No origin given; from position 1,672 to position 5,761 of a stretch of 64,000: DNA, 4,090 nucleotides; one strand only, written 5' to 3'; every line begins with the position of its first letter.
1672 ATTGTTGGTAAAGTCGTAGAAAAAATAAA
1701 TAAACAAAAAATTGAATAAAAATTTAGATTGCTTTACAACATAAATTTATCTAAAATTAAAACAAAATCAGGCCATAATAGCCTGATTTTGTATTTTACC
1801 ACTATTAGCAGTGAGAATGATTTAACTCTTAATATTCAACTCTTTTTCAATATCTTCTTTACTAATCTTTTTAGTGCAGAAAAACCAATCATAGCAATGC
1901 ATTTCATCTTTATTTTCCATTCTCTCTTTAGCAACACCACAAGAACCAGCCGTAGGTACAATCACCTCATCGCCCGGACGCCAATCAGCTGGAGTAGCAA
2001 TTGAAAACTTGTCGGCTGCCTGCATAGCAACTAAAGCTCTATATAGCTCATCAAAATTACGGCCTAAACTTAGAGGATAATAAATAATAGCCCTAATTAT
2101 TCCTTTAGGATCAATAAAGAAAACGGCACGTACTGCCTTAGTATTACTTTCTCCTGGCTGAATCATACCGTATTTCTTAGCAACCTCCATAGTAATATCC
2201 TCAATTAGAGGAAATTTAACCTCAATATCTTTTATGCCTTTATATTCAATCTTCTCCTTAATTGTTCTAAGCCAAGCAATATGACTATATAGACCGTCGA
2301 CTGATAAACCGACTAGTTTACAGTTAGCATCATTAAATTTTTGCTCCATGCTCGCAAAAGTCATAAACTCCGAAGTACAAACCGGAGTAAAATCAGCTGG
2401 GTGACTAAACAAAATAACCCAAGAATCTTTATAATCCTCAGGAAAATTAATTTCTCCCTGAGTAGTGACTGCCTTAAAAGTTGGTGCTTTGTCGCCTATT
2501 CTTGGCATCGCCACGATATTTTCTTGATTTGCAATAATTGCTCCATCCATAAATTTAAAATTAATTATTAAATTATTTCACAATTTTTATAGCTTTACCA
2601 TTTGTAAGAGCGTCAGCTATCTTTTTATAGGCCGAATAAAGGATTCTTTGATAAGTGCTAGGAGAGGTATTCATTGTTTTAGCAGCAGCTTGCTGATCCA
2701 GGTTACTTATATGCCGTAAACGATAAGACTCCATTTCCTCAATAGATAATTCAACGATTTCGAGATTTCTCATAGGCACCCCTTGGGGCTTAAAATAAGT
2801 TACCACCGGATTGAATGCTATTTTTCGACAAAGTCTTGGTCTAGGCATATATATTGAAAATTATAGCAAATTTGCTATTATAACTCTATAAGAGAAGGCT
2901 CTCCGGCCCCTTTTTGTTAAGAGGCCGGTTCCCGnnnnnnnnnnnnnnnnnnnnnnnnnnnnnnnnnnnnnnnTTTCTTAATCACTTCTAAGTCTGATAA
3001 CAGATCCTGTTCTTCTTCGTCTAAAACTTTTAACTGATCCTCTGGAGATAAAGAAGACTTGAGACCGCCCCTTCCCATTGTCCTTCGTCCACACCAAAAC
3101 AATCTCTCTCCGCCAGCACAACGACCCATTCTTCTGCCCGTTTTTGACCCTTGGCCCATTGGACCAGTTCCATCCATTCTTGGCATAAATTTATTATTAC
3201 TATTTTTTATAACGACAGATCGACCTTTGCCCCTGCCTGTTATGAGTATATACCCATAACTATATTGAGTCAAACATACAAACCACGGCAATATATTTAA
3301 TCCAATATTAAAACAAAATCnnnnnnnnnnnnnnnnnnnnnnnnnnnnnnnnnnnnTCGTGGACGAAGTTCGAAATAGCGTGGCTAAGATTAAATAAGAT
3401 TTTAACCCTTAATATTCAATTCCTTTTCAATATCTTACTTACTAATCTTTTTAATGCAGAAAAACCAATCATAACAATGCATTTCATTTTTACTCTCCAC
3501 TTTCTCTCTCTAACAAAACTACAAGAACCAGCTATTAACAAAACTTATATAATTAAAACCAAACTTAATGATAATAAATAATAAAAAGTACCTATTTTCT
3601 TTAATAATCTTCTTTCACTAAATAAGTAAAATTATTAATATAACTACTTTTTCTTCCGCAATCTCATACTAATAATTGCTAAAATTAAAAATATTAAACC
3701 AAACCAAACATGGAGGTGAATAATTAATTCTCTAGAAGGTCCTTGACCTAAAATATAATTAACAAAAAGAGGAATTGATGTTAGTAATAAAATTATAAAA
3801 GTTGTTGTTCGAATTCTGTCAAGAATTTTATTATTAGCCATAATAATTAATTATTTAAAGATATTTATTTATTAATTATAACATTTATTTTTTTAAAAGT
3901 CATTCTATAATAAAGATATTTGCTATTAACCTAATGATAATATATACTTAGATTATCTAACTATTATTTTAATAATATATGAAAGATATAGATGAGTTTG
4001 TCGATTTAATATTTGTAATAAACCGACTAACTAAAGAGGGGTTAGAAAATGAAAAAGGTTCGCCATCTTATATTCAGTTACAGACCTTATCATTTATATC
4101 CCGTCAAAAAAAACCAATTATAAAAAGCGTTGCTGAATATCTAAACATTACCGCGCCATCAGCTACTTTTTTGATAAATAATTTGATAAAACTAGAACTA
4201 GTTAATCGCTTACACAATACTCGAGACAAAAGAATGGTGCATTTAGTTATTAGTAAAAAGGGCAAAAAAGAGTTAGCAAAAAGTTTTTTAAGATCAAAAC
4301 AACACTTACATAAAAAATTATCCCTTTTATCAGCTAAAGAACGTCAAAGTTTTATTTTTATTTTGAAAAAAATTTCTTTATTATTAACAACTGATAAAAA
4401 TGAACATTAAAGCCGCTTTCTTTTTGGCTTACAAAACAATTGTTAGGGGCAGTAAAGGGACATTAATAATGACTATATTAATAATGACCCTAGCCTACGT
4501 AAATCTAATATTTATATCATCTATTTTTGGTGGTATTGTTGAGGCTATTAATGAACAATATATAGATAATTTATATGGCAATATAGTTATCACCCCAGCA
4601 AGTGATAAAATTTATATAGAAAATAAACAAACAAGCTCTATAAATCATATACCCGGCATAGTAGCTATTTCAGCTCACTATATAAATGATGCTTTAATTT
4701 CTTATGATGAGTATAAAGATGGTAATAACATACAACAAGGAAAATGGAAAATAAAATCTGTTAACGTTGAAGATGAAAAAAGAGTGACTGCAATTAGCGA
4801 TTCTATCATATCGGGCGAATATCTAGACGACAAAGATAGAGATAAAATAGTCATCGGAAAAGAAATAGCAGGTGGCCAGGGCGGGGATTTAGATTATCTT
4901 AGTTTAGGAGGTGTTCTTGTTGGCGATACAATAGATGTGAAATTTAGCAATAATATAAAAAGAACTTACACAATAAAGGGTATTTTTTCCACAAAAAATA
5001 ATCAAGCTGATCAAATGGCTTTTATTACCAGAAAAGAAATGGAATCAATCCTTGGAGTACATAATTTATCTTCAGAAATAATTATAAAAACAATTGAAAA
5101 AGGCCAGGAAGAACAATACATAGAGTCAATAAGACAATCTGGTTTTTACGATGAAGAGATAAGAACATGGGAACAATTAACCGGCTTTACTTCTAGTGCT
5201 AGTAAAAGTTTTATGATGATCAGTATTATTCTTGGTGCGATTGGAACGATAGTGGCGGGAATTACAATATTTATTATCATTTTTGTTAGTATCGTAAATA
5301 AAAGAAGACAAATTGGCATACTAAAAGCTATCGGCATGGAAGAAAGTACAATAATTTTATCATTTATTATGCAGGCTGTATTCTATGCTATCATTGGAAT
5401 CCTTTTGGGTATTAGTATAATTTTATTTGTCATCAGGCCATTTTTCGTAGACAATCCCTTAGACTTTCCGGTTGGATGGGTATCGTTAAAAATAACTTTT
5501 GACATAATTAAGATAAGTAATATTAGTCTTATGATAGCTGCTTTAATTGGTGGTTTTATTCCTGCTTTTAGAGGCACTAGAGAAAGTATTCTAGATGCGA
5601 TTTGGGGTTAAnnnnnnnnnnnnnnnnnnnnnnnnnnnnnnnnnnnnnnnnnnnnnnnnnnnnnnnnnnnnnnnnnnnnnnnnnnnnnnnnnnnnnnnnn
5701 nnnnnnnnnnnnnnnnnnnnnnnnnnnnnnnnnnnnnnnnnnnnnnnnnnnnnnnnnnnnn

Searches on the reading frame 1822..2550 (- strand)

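Call 29: search_protein_families(library=pfam, proteins=[window:1822-2550:-], max_evalue=0.001)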
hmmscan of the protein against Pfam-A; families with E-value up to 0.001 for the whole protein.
window:1822-2550:- (242 aa): 3 families
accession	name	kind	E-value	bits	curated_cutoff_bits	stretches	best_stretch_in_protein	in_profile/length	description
PF00578.27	AhpC-TSA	-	6.2e-32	110.6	26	1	18-154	1-123/124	AhpC/TSA family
PF08534.16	Redoxin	-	1.5e-12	48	26.6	1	19-161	3-137/148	Redoxin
PF10417.14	1-cysPrx_C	-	9.6e-10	38.7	21.1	1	175-201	1-28/41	C-terminal domain of 1-Cys peroxiredoxin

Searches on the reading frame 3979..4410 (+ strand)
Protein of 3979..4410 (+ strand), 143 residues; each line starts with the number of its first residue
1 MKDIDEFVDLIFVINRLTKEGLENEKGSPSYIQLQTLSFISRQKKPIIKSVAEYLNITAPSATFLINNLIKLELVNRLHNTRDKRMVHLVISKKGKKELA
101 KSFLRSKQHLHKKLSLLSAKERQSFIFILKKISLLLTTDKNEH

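Call 29: search_protein_families(library=pfam, proteins=[window:3979-4410:+], max_evalue=0.001)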
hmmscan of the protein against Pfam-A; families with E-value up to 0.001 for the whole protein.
window:3979-4410:+ (143 aa): 4 families
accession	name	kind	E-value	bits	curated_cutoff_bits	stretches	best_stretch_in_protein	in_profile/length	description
PF01047.28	MarR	-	3.4e-07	30.5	24.6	1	33-87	5-59/59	MarR family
PF12802.13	MarR_2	-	1e-06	29.3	27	1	31-85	5-60/61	MarR family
PF22381.2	Staph_reg_Sar_Rot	-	2.6e-05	24.6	27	1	30-99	13-82/85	Transcriptional regulator SarA/Rot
PF13463.12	HTH_27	-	0.00022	21.9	22.2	1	32-95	4-68/68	Winged helix DNA-binding domain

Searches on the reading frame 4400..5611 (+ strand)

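Call 29: search_protein_families(library=pfam, proteins=[window:4400-5611:+], max_evalue=0.001)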
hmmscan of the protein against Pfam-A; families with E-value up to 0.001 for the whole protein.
window:4400-5611:+ (403 aa): 2 families
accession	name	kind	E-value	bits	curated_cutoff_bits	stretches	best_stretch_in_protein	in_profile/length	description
PF02687.27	FtsX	-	6.7e-12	46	25.5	1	277-395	2-118/120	FtsX-like permease C-terminal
PF12704.14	MacB_PCD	-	5.5e-10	40.3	27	1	23-246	2-206/207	MacB-like periplasmic core domain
